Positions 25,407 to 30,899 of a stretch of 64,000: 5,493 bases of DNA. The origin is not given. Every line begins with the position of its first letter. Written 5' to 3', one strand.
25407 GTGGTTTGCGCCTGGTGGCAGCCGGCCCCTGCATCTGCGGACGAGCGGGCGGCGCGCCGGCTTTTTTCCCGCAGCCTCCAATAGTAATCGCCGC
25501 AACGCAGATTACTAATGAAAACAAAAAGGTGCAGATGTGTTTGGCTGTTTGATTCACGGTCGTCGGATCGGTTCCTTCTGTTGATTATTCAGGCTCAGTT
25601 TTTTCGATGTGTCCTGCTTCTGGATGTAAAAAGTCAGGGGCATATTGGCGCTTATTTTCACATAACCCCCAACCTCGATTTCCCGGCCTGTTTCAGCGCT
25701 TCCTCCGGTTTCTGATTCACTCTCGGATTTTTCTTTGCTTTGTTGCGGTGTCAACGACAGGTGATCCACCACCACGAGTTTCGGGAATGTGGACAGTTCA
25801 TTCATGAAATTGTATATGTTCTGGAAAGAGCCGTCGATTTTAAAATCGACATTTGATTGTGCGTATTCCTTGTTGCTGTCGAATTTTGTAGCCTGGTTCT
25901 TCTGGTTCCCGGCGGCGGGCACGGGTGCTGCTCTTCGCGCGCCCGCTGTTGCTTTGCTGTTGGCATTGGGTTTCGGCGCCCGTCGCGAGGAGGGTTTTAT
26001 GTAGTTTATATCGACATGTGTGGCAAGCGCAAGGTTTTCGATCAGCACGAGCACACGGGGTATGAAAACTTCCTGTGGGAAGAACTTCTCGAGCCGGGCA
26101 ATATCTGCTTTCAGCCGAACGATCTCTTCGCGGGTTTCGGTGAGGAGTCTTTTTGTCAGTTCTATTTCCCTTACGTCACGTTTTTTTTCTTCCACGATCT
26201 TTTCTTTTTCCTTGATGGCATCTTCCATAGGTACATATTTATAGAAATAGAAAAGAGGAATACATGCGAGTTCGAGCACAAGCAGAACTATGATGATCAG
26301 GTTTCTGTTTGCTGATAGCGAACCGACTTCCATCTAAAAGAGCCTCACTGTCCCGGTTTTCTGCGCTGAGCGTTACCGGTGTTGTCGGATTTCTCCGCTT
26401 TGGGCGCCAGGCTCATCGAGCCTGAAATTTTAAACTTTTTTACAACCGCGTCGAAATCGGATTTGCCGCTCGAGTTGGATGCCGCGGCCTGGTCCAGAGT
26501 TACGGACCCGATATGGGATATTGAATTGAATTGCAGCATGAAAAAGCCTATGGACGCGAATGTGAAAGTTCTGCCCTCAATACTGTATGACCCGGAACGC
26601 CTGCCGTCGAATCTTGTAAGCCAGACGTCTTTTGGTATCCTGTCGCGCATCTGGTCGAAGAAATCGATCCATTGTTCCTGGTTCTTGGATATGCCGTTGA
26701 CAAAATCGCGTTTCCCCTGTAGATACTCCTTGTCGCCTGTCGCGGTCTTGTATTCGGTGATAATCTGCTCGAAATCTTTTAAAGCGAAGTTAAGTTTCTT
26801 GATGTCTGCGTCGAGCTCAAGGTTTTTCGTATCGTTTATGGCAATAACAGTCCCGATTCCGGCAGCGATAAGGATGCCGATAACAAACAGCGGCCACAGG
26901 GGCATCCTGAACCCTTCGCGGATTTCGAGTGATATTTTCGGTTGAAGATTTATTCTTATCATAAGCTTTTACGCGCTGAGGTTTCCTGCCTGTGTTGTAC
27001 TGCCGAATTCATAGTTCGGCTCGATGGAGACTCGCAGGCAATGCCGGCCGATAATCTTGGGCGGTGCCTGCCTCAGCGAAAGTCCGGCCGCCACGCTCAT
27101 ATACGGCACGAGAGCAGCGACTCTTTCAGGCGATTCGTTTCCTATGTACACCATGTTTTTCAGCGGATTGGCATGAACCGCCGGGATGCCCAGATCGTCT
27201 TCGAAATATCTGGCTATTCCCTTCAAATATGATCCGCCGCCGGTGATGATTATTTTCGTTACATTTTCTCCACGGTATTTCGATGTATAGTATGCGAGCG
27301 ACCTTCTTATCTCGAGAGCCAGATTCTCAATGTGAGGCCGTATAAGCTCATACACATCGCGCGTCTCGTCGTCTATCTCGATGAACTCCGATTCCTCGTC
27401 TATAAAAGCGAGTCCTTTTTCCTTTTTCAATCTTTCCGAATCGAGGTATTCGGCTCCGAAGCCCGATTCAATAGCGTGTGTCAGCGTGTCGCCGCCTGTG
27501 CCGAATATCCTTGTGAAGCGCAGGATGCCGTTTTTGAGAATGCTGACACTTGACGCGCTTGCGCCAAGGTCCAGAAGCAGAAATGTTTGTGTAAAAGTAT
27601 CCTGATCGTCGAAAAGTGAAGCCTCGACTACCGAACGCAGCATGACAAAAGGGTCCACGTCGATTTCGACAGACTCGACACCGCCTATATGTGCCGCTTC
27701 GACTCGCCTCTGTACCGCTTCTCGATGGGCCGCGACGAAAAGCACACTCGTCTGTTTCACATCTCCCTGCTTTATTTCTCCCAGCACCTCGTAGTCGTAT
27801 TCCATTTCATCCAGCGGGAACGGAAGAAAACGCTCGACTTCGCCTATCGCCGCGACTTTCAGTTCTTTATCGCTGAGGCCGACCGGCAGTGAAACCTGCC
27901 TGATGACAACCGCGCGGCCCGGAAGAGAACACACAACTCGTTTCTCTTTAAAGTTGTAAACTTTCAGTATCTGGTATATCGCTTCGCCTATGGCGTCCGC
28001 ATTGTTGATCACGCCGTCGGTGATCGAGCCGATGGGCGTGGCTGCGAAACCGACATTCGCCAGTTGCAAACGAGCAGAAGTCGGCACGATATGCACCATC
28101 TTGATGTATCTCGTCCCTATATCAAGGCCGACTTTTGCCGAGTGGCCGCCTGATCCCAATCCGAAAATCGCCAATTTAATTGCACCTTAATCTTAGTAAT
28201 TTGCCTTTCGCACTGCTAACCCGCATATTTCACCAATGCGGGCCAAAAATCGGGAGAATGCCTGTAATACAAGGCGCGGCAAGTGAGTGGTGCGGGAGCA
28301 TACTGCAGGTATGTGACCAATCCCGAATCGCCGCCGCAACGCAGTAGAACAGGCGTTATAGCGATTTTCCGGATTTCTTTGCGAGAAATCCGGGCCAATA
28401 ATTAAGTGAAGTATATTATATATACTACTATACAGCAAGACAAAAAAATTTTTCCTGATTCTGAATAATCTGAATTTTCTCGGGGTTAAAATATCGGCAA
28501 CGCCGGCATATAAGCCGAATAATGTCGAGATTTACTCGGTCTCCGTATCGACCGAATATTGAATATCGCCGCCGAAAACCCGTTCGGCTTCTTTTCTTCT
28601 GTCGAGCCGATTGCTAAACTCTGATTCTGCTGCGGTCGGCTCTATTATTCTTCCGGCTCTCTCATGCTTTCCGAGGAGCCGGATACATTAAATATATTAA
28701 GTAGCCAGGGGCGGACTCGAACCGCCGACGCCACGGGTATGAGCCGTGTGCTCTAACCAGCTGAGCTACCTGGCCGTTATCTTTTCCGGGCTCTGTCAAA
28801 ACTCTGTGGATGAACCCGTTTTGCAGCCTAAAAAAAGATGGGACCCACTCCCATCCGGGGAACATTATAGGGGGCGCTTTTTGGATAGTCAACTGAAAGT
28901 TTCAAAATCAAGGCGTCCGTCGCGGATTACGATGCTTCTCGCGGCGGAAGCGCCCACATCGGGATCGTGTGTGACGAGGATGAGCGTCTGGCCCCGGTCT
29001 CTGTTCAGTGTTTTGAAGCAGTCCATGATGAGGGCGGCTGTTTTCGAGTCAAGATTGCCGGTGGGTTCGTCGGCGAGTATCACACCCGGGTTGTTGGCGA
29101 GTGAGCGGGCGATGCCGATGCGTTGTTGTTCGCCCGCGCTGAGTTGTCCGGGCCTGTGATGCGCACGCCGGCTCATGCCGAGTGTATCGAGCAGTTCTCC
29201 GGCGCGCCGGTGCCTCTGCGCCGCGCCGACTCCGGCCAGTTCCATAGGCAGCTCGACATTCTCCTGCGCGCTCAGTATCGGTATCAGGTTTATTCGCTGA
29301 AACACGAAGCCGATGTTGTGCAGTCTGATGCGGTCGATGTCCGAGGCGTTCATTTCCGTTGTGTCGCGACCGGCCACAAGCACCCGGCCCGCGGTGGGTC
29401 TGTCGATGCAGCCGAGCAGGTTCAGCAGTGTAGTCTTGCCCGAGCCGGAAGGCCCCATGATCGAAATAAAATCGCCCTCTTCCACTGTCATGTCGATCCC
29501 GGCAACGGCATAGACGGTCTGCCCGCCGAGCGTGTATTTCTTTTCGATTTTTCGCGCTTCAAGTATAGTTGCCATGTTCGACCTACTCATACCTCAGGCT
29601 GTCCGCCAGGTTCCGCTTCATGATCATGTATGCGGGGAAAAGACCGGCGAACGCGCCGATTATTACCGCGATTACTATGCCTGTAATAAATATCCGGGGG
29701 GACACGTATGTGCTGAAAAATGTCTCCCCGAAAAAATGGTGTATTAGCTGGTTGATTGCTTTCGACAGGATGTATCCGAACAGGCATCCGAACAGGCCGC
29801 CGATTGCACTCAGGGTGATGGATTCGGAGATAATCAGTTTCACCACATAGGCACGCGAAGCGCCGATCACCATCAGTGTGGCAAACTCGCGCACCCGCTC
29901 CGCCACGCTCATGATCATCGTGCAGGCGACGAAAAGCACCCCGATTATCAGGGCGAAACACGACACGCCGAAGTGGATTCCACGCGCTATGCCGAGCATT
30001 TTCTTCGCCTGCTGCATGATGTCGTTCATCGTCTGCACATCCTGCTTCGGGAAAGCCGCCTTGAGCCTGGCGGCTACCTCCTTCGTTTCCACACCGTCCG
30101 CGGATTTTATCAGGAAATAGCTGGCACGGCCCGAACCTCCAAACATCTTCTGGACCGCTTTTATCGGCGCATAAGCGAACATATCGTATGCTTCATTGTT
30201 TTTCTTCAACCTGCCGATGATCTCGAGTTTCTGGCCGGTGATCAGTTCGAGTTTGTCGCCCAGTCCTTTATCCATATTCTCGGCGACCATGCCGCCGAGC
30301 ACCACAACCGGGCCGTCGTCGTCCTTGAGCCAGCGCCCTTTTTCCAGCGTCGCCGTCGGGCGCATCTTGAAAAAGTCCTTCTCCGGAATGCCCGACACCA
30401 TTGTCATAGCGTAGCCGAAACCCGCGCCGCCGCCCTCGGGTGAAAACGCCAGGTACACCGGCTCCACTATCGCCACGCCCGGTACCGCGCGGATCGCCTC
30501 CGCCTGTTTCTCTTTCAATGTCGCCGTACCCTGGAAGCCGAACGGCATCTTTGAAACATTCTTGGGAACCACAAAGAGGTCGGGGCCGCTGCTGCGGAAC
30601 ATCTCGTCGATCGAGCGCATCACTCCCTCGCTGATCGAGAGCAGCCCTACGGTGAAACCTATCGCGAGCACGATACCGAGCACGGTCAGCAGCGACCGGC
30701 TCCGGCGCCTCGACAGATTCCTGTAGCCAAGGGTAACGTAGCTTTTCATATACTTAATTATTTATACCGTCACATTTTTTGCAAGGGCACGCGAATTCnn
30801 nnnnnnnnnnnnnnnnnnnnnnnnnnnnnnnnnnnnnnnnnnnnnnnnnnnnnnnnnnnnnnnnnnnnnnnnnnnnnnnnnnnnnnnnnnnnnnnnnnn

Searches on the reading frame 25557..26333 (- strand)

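Call 33: search_protein_families(library=pfam, proteins=[window:25557-26333:-], max_evalue=0.0001)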
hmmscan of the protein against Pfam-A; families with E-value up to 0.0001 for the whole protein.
window:25557-26333:- (259 aa): 1 family
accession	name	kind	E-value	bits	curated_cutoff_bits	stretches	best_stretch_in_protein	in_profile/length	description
PF04350.18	PilO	-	7.3e-09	36.4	22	0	153-203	80-130/145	Pilus assembly protein, PilO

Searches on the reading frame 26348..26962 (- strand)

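Call 33: search_protein_families(library=pfam, proteins=[window:26348-26962:-], max_evalue=0.0001)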
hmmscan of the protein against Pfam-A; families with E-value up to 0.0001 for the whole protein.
window:26348-26962:- (205 aa): 1 family
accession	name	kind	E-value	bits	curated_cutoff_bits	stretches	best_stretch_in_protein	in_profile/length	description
PF05137.18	PilN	-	2.8e-09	37.3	22.8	1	101-180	2-75/78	Fimbrial assembly protein (PilN)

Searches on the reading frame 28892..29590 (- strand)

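Call 33: search_protein_families(library=pfam, proteins=[window:28892-29590:-], max_evalue=0.0001)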
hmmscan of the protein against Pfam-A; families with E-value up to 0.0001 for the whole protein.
window:28892-29590:- (233 aa): 2 families
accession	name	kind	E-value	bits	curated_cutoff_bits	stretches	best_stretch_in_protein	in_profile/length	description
PF00005.33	ABC_tran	-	1.7e-31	110.1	25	1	31-177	3-136/137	ABC transporter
PF13304.12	AAA_21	-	1.4e-07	32.3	27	0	143-210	213-300/304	AAA domain, putative AbiEii toxin, Type IV TA system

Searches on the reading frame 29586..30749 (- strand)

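Call 33: search_protein_families(library=pfam, proteins=[window:29586-30749:-], max_evalue=0.0001)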
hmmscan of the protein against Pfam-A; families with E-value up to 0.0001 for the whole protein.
window:29586-30749:- (388 aa): 2 families
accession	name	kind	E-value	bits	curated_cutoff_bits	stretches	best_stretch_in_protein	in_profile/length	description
PF12704.14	MacB_PCD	-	3.2e-29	103.1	27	1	19-231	1-206/207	MacB-like periplasmic core domain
PF02687.27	FtsX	-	1.7e-21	76.9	25.5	1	262-380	3-119/120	FtsX-like permease C-terminal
